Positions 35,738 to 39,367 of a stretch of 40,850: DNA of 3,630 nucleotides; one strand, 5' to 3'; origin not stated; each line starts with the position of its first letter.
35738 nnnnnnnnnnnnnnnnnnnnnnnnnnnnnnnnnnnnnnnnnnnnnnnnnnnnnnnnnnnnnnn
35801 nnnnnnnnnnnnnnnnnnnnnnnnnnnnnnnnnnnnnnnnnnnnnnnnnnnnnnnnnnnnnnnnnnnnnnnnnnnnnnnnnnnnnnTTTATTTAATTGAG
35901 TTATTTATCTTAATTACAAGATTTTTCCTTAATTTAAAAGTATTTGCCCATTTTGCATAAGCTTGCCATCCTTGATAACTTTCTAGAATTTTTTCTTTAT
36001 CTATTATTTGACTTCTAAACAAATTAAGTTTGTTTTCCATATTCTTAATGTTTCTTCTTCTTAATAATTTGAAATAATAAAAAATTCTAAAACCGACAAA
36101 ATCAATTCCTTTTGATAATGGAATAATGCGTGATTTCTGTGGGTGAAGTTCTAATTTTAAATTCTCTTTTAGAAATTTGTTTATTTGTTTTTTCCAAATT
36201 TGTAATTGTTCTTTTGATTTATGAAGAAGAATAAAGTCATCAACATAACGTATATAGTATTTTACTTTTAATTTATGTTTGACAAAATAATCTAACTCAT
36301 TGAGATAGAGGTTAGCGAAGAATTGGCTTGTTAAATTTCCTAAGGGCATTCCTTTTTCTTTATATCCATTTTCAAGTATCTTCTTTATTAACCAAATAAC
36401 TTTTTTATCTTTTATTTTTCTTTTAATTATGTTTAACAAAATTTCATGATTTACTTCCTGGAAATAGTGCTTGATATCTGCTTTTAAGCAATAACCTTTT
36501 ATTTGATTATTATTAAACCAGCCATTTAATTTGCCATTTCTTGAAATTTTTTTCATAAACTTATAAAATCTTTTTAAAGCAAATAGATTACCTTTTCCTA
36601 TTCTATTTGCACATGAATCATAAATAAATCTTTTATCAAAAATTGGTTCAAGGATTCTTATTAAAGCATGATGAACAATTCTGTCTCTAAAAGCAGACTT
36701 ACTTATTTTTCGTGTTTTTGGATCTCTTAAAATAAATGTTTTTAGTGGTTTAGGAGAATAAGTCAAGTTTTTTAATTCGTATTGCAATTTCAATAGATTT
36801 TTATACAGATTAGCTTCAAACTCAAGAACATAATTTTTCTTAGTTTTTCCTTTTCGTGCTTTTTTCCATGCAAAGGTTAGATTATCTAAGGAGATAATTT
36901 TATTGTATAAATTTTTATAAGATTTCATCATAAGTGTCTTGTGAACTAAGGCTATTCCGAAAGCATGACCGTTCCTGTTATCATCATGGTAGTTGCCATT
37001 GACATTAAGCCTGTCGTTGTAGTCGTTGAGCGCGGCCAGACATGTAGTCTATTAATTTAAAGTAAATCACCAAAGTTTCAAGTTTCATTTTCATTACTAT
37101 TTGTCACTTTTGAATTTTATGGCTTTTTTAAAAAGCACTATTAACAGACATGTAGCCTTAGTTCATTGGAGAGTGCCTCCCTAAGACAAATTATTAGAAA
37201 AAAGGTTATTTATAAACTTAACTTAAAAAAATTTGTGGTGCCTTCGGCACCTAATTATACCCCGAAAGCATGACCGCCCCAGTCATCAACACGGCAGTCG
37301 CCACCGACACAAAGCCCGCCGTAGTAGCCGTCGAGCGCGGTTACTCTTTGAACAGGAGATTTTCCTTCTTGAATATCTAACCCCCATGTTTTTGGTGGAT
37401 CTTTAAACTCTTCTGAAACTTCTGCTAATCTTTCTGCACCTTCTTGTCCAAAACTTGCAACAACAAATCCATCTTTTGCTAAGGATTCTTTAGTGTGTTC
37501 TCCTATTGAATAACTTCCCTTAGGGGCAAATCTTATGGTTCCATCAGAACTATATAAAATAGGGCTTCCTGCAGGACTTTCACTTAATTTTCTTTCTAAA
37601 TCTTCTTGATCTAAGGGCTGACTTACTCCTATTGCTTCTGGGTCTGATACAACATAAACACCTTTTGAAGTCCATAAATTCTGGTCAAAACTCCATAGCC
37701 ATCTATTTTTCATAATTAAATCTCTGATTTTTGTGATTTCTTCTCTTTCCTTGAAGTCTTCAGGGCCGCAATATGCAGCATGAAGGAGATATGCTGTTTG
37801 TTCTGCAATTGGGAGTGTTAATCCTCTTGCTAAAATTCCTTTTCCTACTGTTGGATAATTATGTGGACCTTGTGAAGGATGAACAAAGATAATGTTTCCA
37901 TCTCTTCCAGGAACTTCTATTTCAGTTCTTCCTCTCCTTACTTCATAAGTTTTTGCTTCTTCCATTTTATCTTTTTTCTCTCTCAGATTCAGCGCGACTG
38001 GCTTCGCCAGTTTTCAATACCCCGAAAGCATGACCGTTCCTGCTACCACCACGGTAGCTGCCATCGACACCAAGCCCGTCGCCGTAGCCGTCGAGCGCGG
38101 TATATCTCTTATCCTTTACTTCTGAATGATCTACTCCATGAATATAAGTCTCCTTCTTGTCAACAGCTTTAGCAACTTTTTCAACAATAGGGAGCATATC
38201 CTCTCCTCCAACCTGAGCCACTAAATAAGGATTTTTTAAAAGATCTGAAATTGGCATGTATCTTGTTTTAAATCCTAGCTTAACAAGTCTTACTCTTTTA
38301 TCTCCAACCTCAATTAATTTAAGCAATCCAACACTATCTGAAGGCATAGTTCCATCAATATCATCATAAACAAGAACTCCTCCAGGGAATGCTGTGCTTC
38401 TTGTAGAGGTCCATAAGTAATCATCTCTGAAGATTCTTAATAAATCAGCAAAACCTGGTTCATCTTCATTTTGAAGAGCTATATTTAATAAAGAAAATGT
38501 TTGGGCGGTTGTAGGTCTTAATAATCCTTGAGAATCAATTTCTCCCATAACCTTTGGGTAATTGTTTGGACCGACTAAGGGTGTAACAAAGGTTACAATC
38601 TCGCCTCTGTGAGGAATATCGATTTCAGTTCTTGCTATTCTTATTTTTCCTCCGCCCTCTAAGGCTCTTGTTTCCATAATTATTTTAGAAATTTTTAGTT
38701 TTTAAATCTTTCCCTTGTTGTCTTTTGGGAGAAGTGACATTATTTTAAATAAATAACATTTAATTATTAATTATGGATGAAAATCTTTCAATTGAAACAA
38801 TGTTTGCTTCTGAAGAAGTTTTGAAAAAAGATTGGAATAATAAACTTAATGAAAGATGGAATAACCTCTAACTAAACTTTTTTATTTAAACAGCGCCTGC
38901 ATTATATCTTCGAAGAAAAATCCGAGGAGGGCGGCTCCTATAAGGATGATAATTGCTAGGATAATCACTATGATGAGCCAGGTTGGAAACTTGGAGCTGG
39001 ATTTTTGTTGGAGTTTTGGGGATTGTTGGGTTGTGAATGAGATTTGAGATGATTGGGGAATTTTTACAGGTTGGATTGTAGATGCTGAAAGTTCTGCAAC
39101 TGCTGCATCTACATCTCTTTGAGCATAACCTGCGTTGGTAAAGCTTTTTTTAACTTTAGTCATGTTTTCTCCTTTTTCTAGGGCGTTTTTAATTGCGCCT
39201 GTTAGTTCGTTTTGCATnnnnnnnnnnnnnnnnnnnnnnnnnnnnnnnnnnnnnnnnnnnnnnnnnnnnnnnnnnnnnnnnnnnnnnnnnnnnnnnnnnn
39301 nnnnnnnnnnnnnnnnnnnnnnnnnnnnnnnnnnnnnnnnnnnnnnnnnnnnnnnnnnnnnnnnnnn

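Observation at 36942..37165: TR is enclosed by a perfect 13-bp long-range helix; no Avd ORF; minimal TR-RT spacer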

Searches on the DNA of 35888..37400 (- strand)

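Call 9: search_rna_families(source=window, start=36700, end=37400, threshold=evalue, max_evalue=1, show_alignments=3)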
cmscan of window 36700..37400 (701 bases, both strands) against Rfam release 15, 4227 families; matches with E-value up to 1: 2.
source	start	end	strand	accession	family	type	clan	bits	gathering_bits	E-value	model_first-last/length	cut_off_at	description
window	37039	37186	-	RF03019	RT-16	Gene; sRNA;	-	102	50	2.5e-17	1-158/158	no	RT-16 RNA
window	37085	37196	-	RF01871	MALAT1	Gene; lncRNA;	-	25.5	70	0.48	1-95/95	no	Metastasis associated lung adenocarcinoma transcript 1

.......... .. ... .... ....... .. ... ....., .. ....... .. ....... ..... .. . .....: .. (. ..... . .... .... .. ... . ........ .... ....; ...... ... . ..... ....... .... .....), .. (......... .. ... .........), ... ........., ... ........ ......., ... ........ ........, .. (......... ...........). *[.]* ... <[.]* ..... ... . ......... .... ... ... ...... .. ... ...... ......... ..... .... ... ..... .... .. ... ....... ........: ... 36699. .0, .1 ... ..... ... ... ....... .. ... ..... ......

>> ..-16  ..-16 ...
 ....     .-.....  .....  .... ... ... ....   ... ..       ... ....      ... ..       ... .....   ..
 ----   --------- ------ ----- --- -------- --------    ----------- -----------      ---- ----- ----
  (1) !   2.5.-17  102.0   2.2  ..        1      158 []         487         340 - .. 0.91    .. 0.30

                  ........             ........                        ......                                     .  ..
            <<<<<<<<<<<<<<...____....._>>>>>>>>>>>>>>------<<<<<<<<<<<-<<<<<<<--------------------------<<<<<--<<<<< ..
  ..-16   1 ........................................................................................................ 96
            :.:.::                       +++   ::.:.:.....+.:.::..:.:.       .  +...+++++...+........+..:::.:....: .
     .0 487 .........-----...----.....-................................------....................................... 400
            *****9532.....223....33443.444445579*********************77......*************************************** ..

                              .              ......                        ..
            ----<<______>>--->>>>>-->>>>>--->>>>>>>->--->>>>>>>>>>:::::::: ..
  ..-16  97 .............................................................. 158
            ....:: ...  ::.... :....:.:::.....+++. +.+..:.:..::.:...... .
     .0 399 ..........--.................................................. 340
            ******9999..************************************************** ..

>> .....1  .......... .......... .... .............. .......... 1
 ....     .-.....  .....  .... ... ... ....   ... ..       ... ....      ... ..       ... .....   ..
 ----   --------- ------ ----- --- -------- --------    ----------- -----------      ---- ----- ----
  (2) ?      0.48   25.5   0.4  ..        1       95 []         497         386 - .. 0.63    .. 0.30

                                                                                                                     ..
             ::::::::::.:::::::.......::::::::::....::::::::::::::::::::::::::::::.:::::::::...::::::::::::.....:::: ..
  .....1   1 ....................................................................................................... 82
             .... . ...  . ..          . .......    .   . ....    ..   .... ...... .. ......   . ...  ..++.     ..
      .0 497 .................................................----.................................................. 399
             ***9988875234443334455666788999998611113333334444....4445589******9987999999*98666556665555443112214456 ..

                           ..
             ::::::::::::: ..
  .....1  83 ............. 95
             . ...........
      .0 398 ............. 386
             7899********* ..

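Call 19: search_rna_families(sources=[L001, L002, L003, L004, L005, L006, L007, L008, L009, L010, L011, L012, L013, L014, L015, L016, L017, L018, L019, L020], threshold=gathering)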
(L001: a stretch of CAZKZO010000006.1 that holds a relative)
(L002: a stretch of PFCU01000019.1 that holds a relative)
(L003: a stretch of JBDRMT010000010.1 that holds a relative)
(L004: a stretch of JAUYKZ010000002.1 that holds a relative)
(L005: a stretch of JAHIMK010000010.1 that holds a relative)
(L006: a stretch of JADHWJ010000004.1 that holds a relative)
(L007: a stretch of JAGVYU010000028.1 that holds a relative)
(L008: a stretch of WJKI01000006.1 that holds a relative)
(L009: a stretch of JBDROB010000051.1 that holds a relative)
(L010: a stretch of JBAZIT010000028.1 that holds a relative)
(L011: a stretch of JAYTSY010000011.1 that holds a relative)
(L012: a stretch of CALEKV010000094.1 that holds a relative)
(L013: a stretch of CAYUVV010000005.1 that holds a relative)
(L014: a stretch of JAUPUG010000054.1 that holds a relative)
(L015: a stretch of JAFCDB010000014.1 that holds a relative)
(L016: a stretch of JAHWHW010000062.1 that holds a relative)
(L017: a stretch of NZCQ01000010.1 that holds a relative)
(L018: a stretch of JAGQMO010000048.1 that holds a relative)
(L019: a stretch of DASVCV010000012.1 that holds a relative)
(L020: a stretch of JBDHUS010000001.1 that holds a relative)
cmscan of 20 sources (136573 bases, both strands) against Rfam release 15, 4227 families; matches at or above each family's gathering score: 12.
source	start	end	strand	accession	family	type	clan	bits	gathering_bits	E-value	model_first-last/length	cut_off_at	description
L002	307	480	+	RF03019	RT-16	Gene; sRNA;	-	92.2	50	5e-13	1-158/158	no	RT-16 RNA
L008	3708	3876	+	RF03019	RT-16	Gene; sRNA;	-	90.6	50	1e-12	1-158/158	no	RT-16 RNA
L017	3713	3896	+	RF03019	RT-16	Gene; sRNA;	-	89.6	50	1.7e-12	1-158/158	no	RT-16 RNA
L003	1692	1825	-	RF03019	RT-16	Gene; sRNA;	-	84.9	50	1.6e-11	1-158/158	no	RT-16 RNA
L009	3719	3887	+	RF03019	RT-16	Gene; sRNA;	-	84.5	50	2e-11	1-158/158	no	RT-16 RNA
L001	3745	3891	+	RF03019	RT-16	Gene; sRNA;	-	83.9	50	2.5e-11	1-158/158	no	RT-16 RNA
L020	3790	3913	+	RF03000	LOOT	Gene; sRNA;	-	83.8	46.4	5.1e-14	1-121/121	no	LOOT RNA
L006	1797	1977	+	RF03019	RT-16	Gene; sRNA;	-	79.6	50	1.9e-10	1-158/158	no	RT-16 RNA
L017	7256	7370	+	RF00001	5S_rRNA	Gene; rRNA;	CL00113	66.2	38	2.2e-11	1-120/120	no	5S ribosomal RNA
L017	7653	7732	+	RF00005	tRNA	Gene; tRNA;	CL00001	56.3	29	4e-09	1-71/71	no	tRNA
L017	7050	7133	-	RF00005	tRNA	Gene; tRNA;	CL00001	52.9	29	3.4e-08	1-71/71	no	tRNA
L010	1493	1649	+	RF02921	RT-14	Gene; sRNA;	-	50.6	48.1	0.0013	1-144/144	no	RT-14 RNA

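Call 28: search_rna_families(sources=[L021, L022, L023, L024, L025, L026, L027, L028, L029, L030, L031, L032, L033, L034, L035, L036, L037, L038, L039, L040], threshold=gathering)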
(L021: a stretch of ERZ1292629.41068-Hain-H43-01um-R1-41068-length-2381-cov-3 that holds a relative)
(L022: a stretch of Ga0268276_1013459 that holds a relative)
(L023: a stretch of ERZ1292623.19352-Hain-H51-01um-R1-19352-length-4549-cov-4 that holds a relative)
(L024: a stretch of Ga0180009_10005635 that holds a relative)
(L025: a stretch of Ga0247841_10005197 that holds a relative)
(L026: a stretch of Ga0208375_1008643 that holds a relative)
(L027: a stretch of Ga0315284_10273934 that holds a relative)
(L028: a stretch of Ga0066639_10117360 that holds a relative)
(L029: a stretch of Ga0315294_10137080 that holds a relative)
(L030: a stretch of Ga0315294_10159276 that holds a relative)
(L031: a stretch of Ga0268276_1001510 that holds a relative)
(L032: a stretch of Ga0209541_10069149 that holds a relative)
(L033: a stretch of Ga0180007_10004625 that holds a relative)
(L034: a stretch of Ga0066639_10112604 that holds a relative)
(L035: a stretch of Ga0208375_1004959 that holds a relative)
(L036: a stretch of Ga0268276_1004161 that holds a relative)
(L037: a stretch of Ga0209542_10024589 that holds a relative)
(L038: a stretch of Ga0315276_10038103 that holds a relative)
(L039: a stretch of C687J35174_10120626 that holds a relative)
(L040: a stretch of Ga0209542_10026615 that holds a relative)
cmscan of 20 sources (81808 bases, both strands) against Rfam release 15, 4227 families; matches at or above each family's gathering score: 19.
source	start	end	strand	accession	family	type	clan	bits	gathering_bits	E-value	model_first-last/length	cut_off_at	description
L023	189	351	+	RF03019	RT-16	Gene; sRNA;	-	103.9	50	1.2e-15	1-158/158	no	RT-16 RNA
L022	62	251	+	RF03019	RT-16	Gene; sRNA;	-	99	50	1.2e-14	1-158/158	no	RT-16 RNA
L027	312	481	+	RF03019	RT-16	Gene; sRNA;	-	97.6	50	2.3e-14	1-158/158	no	RT-16 RNA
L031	2695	2869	+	RF03019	RT-16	Gene; sRNA;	-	95.6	50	6e-14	1-158/158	no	RT-16 RNA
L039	120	273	+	RF03019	RT-16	Gene; sRNA;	-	94.2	50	1.1e-13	1-158/158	no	RT-16 RNA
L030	1005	1167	+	RF03019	RT-16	Gene; sRNA;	-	93.9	50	1.3e-13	1-158/158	no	RT-16 RNA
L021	1006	1190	+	RF03019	RT-16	Gene; sRNA;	-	92.4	50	2.8e-13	1-158/158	no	RT-16 RNA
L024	2688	2885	+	RF03019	RT-16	Gene; sRNA;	-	89.8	50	9.3e-13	1-158/158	no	RT-16 RNA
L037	200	331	+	RF03019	RT-16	Gene; sRNA;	-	89.3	50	1.2e-12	1-158/158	no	RT-16 RNA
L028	203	401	+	RF03019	RT-16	Gene; sRNA;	-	84.4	50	1.2e-11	1-158/158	no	RT-16 RNA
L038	2736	2888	+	RF03019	RT-16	Gene; sRNA;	-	84.3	50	1.3e-11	1-158/158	no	RT-16 RNA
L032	162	317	+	RF03019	RT-16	Gene; sRNA;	-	73.9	50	1.8e-09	1-158/158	no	RT-16 RNA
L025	2708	2886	+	RF03019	RT-16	Gene; sRNA;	-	71.8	50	4.7e-09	1-158/158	no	RT-16 RNA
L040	174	347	+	RF03019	RT-16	Gene; sRNA;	-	71.6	50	5.2e-09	1-158/158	no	RT-16 RNA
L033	59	212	+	RF03019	RT-16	Gene; sRNA;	-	68.1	50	2.8e-08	1-158/158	no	RT-16 RNA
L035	2696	2826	+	RF03019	RT-16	Gene; sRNA;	-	64.7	50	1.4e-07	1-158/158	no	RT-16 RNA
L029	874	1033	+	RF03019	RT-16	Gene; sRNA;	-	58.4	50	2.8e-06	1-158/158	no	RT-16 RNA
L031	6904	6975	-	RF00005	tRNA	Gene; tRNA;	CL00001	56.5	29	2.1e-09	1-71/71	no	tRNA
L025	6543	6671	-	RF00005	tRNA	Gene; tRNA;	CL00001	35.1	29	0.0016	1-71/71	no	tRNA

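Call 29: search_rna_families(sources=[L041, L042, L043, L044, L045, L046, L047, L048, L049, L050, L051, L052, L053, L054, L055, L056, L057, L058, L059, L060], threshold=gathering)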
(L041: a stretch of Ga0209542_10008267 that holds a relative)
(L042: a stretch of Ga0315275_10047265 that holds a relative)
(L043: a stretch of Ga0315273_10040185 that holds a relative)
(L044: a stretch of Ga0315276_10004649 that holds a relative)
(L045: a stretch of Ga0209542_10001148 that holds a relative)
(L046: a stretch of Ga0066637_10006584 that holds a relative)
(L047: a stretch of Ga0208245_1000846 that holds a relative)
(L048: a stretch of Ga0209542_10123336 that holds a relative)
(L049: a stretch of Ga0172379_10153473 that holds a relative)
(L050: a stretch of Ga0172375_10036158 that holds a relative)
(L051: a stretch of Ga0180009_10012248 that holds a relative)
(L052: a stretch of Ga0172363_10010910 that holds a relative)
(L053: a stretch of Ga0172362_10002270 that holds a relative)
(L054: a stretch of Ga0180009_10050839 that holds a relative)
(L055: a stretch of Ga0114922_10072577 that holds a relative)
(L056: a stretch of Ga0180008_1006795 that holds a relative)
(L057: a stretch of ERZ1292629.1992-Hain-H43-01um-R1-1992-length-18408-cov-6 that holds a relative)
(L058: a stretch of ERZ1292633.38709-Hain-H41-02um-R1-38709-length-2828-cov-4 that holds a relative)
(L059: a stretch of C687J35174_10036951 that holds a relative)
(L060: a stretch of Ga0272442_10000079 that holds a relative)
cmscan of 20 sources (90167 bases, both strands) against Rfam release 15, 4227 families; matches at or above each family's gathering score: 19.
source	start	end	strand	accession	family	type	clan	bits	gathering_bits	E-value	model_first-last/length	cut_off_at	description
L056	1531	1683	+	RF03019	RT-16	Gene; sRNA;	-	106.9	50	3.1e-16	1-158/158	no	RT-16 RNA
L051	2039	2177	+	RF03019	RT-16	Gene; sRNA;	-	99.6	50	9.7e-15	1-158/158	no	RT-16 RNA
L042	1876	2029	+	RF03019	RT-16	Gene; sRNA;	-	93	50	2.2e-13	1-158/158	no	RT-16 RNA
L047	2659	2883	+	RF03019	RT-16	Gene; sRNA;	-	92.1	50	3.4e-13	1-158/158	no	RT-16 RNA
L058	620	759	+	RF03019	RT-16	Gene; sRNA;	-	91.9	50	3.9e-13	1-158/158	no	RT-16 RNA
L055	336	534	+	RF03019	RT-16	Gene; sRNA;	-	91.6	50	4.3e-13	1-158/158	no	RT-16 RNA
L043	294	471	+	RF03019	RT-16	Gene; sRNA;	-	89.5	50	1.2e-12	1-158/158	no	RT-16 RNA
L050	28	197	+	RF03019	RT-16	Gene; sRNA;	-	85.3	50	8.7e-12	1-158/158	no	RT-16 RNA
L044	2724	2867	+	RF03019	RT-16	Gene; sRNA;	-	83.3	50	2.2e-11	1-158/158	no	RT-16 RNA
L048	1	108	+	RF03019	RT-16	Gene; sRNA;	-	82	50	4.2e-11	38-158/158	5'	RT-16 RNA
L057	2750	2895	+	RF03019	RT-16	Gene; sRNA;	-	76.4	50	6e-10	1-158/158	no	RT-16 RNA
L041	4503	4575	-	RF00005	tRNA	Gene; tRNA;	CL00001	70.7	29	2.8e-13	1-71/71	no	tRNA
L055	1750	1820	+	RF00005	tRNA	Gene; tRNA;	CL00001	70.7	29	2.9e-13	1-71/71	no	tRNA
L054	189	330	+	RF03019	RT-16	Gene; sRNA;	-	70.4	50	1e-08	1-158/158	no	RT-16 RNA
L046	975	1179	+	RF03019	RT-16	Gene; sRNA;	-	68.2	50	2.9e-08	1-158/158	no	RT-16 RNA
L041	870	1006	+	RF03019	RT-16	Gene; sRNA;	-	67.4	50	4.2e-08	1-158/158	no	RT-16 RNA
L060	282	418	+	RF03019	RT-16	Gene; sRNA;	-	66.3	50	7.2e-08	1-158/158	no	RT-16 RNA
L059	408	563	+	RF03019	RT-16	Gene; sRNA;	-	66.2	50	7.5e-08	1-158/158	no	RT-16 RNA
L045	2756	2879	+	RF03019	RT-16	Gene; sRNA;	-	63.3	50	3e-07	1-158/158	no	RT-16 RNA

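Call 71: search_rna_families(source=window, start=37030, end=37200, threshold=evalue, max_evalue=10, show_alignments=0)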
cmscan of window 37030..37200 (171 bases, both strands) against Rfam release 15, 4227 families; matches with E-value up to 10: 6.
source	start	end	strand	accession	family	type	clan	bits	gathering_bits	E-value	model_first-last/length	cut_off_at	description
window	37039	37186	-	RF03019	RT-16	Gene; sRNA;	-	102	50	6e-18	1-158/158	no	RT-16 RNA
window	37085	37196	-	RF01871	MALAT1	Gene; lncRNA;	-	25.5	70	0.12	1-95/95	no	Metastasis associated lung adenocarcinoma transcript 1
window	37075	37138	-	RF02952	dfrA-dnaX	Gene; sRNA;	-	20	48.6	4.4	1-76/76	no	dfrA-dnaX RNA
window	37070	37120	-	RF02921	RT-14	Gene; sRNA;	-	19.8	48.1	0.85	94-144/144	no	RT-14 RNA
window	37132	37199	+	RF02107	DLEU2_3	Gene; lncRNA;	-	13.7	60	8.8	1-76/76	no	Deleted in lymphocytic leukemia 2 conserved region 3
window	37106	37142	+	RF02143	HYMAI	Gene; lncRNA;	-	8.8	80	8.6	205-241/241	no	Hydatidiform mole associated and imprinted conserved region 1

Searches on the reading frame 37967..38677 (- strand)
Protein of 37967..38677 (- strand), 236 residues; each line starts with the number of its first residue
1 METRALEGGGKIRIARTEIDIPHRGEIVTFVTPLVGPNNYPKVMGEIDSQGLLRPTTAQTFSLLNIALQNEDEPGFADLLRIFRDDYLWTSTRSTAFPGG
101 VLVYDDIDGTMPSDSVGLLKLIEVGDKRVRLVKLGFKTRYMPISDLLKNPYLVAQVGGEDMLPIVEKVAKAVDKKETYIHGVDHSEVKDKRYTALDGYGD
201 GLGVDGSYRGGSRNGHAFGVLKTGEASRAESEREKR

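Call 39: search_protein_families(library=pfam, proteins=[window:37967-38677:-], max_evalue=0.01)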
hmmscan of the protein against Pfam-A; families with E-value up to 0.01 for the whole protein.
window:37967-38677:- (236 aa): 0 families

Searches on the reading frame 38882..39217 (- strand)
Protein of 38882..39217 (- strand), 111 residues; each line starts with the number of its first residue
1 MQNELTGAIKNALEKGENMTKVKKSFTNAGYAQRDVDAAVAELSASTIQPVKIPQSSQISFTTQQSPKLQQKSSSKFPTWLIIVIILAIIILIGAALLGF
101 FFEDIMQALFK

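Call 39: search_protein_families(library=pfam, proteins=[window:38882-39217:-], max_evalue=0.01)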
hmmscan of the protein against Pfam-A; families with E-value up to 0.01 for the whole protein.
window:38882-39217:- (111 aa): 2 families
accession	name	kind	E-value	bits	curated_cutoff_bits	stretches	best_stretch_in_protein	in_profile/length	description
PF14610.12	Psg1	-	0.0073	16.5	30.1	1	15-102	88-176/186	Ykl077w/Psg1 (Pma1 Stabilization in Golgi)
PF00873.25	ACR_tran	-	0.0083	14.3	28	1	28-95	817-881/1021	AcrB/AcrD/AcrF family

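Call 45: search_protein_families(library=pfam, alignment_id=A3, max_evalue=0.01)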
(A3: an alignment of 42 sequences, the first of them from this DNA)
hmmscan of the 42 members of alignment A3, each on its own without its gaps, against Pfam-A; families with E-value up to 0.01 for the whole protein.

A. member 1, seq(111 aa): 2 families
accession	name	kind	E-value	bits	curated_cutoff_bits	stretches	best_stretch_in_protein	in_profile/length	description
PF14610.12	Psg1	-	0.0073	16.5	30.1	1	15-102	88-176/186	Ykl077w/Psg1 (Pma1 Stabilization in Golgi)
PF00873.25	ACR_tran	-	0.0083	14.3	28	1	28-95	817-881/1021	AcrB/AcrD/AcrF family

B. families by the number of members that match (of 42 scanned): 35 families (the first 25 are shown)
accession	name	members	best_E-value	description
PF04079.22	SMC_ScpB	1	5.7e-34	Segregation and condensation complex subunit ScpB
PF13173.12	AAA_14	1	1.2e-31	AAA domain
PF04011.17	LemA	1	2.4e-31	LemA family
PF06397.17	Desulfoferrod_N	1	3.1e-20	Desulfoferrodoxin, N-terminal domain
PF01880.24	Desulfoferrodox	1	9.5e-18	Desulfoferrodoxin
PF01918.27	Alba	1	5.1e-14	Alba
PF03692.20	CxxCxxCC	1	2e-08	Putative zinc- or iron-chelating domain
PF02452.23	PemK_toxin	1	5.7e-08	PemK-like, MazF-like toxin of type II toxin-antitoxin system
PF01192.27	RNA_pol_Rpb6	1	6.7e-08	RNA polymerase Rpb6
PF00828.25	Ribosomal_L27A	1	9.7e-08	Ribosomal proteins 50S-L15, 50S-L18e, 60S-L27A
PF01637.24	ATPase_2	1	3.5e-05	ATPase domain predominantly from Archaea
PF07091.17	FmrO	1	8.3e-05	Ribosomal RNA methyltransferase (FmrO)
PF00004.35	AAA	1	9e-05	ATPase family associated with various cellular activities (AAA)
PF13401.12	AAA_22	1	0.00036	AAA domain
PF20990.2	DUF2207_C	1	0.0008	Predicted membrane protein (DUF2207) C-terminal domain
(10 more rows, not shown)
